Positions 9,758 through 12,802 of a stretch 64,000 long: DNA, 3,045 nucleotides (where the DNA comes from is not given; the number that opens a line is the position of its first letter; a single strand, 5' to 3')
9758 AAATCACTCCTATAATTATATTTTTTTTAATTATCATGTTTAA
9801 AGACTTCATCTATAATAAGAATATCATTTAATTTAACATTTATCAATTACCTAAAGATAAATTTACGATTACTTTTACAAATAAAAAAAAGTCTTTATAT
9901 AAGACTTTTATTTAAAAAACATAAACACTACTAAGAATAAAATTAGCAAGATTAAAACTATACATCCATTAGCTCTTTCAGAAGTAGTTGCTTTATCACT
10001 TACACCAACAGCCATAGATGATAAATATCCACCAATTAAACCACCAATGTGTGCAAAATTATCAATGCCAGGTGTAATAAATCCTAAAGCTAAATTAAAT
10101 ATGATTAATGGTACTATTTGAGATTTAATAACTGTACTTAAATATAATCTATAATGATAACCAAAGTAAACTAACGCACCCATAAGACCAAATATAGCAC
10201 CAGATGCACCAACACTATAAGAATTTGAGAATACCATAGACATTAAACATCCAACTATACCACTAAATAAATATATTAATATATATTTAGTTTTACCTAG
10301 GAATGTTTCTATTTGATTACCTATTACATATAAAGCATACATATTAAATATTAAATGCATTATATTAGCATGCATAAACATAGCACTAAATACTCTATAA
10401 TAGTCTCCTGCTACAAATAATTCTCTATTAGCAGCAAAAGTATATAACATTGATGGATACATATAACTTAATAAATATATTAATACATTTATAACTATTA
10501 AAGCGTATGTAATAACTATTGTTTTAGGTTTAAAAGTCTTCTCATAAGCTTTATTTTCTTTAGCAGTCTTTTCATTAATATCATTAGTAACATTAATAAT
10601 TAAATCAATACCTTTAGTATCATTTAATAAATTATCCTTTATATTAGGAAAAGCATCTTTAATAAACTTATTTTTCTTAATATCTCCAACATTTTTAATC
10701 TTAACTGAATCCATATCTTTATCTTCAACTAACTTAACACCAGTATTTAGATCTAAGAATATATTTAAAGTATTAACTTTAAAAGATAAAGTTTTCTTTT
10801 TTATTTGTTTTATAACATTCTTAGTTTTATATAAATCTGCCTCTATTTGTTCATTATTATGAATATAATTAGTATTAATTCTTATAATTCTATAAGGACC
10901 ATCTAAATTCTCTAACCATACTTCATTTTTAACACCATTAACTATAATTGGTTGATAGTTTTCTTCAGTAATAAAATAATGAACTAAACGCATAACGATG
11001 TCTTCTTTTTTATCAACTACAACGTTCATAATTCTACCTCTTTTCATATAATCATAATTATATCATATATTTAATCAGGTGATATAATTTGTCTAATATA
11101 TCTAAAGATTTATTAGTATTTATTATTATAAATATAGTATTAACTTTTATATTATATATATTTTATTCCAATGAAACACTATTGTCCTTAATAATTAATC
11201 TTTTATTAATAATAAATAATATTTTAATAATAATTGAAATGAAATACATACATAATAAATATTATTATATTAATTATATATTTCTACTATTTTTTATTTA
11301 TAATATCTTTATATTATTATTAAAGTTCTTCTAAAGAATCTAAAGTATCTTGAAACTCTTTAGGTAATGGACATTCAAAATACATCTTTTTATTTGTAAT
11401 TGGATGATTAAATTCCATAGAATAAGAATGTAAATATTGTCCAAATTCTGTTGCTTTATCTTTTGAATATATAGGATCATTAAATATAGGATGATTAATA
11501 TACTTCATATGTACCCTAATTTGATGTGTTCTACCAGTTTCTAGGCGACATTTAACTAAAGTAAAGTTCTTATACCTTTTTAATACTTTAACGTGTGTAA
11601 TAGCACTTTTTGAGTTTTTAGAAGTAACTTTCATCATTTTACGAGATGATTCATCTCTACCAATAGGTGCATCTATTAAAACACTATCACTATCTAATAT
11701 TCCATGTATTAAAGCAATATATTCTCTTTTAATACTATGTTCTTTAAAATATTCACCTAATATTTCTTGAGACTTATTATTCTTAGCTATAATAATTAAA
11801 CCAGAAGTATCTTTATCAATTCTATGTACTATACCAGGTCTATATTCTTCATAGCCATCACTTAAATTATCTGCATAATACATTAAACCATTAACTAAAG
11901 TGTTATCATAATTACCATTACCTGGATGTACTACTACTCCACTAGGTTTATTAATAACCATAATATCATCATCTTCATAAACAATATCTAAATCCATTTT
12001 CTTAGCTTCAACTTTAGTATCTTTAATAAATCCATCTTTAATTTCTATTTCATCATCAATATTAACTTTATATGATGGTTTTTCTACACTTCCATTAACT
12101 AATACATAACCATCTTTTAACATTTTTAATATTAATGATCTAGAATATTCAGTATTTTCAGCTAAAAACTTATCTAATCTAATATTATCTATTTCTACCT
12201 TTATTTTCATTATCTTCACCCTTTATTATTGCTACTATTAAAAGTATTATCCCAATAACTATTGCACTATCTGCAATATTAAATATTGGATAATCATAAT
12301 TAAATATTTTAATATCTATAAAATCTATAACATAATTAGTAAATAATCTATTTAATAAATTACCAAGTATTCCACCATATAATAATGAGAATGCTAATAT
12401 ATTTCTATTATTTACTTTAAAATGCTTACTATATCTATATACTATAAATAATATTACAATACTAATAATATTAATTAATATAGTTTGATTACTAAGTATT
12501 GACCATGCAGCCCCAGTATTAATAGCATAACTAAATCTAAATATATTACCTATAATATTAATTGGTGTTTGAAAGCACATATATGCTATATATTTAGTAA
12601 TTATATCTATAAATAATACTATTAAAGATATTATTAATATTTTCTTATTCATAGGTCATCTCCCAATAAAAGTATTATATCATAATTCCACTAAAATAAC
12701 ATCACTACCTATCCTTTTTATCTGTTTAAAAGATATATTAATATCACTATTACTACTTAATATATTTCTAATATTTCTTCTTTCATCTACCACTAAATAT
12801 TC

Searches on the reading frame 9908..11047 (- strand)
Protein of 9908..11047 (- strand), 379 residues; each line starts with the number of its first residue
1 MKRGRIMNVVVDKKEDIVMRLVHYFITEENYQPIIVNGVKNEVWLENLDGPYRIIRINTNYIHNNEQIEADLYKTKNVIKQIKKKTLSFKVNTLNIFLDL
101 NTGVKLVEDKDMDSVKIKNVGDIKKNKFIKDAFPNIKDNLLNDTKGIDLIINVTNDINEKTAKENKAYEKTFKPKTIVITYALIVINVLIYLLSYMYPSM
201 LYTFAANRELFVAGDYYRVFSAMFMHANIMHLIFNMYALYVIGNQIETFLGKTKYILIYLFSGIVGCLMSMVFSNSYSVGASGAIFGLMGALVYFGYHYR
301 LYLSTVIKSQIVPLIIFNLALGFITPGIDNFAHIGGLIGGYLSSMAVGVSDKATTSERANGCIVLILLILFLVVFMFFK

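Call 7: search_protein_families(library=pfam, proteins=[window:9908-11047:-], max_evalue=0.01)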
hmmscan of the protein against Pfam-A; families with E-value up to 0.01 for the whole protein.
window:9908-11047:- (379 aa): 1 family
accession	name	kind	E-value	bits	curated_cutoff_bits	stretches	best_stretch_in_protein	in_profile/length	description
PF01694.28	Rhomboid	-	1.2e-37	129.7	22.6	1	214-346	2-139/143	Rhomboid domain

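Call 8: search_protein_families(library=ncbifam, proteins=[window:9908-11047:-], max_evalue=0.01)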
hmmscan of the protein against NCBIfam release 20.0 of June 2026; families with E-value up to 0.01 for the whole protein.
window:9908-11047:- (379 aa): 3 families
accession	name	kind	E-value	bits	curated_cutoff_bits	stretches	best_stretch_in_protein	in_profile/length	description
TIGR04239.1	rhombo_GlpG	equivalog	3.6e-21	76.1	250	1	160-345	77-266/271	rhomboid family intramembrane serine protease GlpG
NF008155.0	PRK10907.1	equivalog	3.9e-15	55.9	335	1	165-345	82-266/276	rhomboid family intramembrane serine protease GlpG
TIGR03902.1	rhom_GG_sort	equivalog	1.7e-09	37.8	84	1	207-321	7-119/154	rhombosortase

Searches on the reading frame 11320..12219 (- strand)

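Call 7: search_protein_families(library=pfam, proteins=[window:11320-12219:-], max_evalue=0.01)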
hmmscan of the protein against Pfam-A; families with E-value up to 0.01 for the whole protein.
window:11320-12219:- (299 aa): 2 families
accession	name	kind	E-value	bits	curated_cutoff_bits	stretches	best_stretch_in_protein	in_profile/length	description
PF00849.27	PseudoU_synth_2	-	9.8e-37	127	26.8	1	85-239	1-151/152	RNA pseudouridylate synthase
PF01479.30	S4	-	7.6e-09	35.6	22.8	1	14-58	2-48/48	S4 domain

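Call 8: search_protein_families(library=ncbifam, proteins=[window:11320-12219:-], max_evalue=0.01)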
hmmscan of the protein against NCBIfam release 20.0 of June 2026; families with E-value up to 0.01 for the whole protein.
window:11320-12219:- (299 aa): 13 families
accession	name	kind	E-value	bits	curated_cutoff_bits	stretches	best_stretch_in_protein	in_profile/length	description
TIGR00005.1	rluA_subfam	subfamily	3.3e-92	309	192.7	1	11-296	4-297/298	RluA family pseudouridine synthase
NF008385.0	PRK11180.1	equivalog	6.8e-75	252.4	351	1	12-296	17-312/325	23S rRNA pseudouridine(1911/1915/1917) synthase RluD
NF008249.0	PRK11025.1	equivalog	4.5e-49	167.1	378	1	2-297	9-314/317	23S rRNA pseudouridine(955/2504/2580) synthase RluC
TIGR01621.1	RluA-like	hypoth_equivalog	1.8e-31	109.1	222.3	1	77-290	2-200/217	TIGR01621 family pseudouridine synthase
NF007543.0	PRK10158.1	equivalog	9.7e-30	103.9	286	1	77-284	14-216/219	bifunctional tRNA pseudouridine(32) synthase/23S rRNA pseudouridine(746) synthase RluA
NF008321.0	PRK11112.1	equivalog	2.9e-28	98.9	328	1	77-295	2-233/257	tRNA pseudouridine(65) synthase TruC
NF008097.0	PRK10839.1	equivalog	1.1e-06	28.4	275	1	13-235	1-187/232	16S rRNA pseudouridine(516) synthase RsuA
TIGR00093.1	TIGR00093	subfamily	6.6e-06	26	109.3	1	90-243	1-133/161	pseudouridine synthase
NF007784.0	PRK10475.1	equivalog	0.0011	18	318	1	11-147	5-119/290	23S rRNA pseudouridine(2604) synthase RluF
TIGR00478.1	tly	subfamily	0.0035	16.7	185.8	1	14-62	1-51/228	TlyA family rRNA (cytidine-2'-O)-methyltransferase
NF007673.0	PRK10348.1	equivalog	0.0061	16.7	148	0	10-64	6-61/133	ribosome-associated heat shock protein Hsp15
NF007976.1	PRK10700.1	equivalog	0.008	15.3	290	0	14-179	4-152/291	23S rRNA pseudouridine(2605) synthase RluB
NF003717.0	PRK05327.1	equivalog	0.0099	15.8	116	0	33-71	113-152/202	30S ribosomal protein S4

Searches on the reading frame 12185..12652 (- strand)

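Call 7: search_protein_families(library=pfam, proteins=[window:12185-12652:-], max_evalue=0.01)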
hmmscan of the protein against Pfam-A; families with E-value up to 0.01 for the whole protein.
window:12185-12652:- (155 aa): 1 family
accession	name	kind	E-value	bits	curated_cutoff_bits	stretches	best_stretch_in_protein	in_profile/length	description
PF01252.23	Peptidase_A8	-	1.5e-31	110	25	1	8-143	1-141/142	Signal peptidase (SPase) II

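Call 8: search_protein_families(library=ncbifam, proteins=[window:12185-12652:-], max_evalue=0.01)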
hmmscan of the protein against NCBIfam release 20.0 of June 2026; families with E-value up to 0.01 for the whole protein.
window:12185-12652:- (155 aa): 21 families
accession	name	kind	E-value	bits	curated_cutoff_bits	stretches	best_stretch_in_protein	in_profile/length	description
TIGR00077.1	lspA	equivalog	1.2e-26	93.5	73.95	1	7-149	13-161/164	signal peptidase II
NF011360.0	PRK14779.1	subfamily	1.4e-23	83.7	177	1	5-140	12-151/163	lipoprotein signal peptidase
NF011367.0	PRK14786.1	equivalog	1.6e-23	83.6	190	1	5-148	4-149/154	lipoprotein signal peptidase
NF011355.0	PRK14773.1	subfamily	9.7e-21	74.5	218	1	33-152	68-196/206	lipoprotein signal peptidase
NF011368.0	PRK14787.1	equivalog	1.4e-20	74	177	1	4-140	3-151/167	lipoprotein signal peptidase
NF011366.0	PRK14785.1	subfamily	1.6e-20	73.8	256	1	6-147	45-194/198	lipoprotein signal peptidase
NF011371.0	PRK14790.1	equivalog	3.2e-19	69.4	202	1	8-151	15-161/169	lipoprotein signal peptidase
NF011365.0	PRK14784.1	equivalog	1.6e-18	67.4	181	1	12-149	14-153/160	lipoprotein signal peptidase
NF011358.0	PRK14776.1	equivalog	3.7e-17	62.7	285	1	17-149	25-161/170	lipoprotein signal peptidase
NF011370.0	PRK14789.1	equivalog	1.1e-15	57.9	248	1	6-144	12-151/194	lipoprotein signal peptidase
NF011359.0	PRK14777.1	subfamily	1.3e-15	57.6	187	1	6-150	30-185/191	lipoprotein signal peptidase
NF011352.0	PRK14770.1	equivalog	1.3e-14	53.9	223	1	7-148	21-168/173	lipoprotein signal peptidase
NF011354.0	PRK14772.1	equivalog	1.6e-13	50.4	321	1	23-145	48-171/190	lipoprotein signal peptidase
NF011353.0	PRK14771.1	equivalog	1.2e-12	47.9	241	1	7-150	17-162/179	lipoprotein signal peptidase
NF011357.0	PRK14775.1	equivalog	1.8e-12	47.6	201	1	3-141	3-146/170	lipoprotein signal peptidase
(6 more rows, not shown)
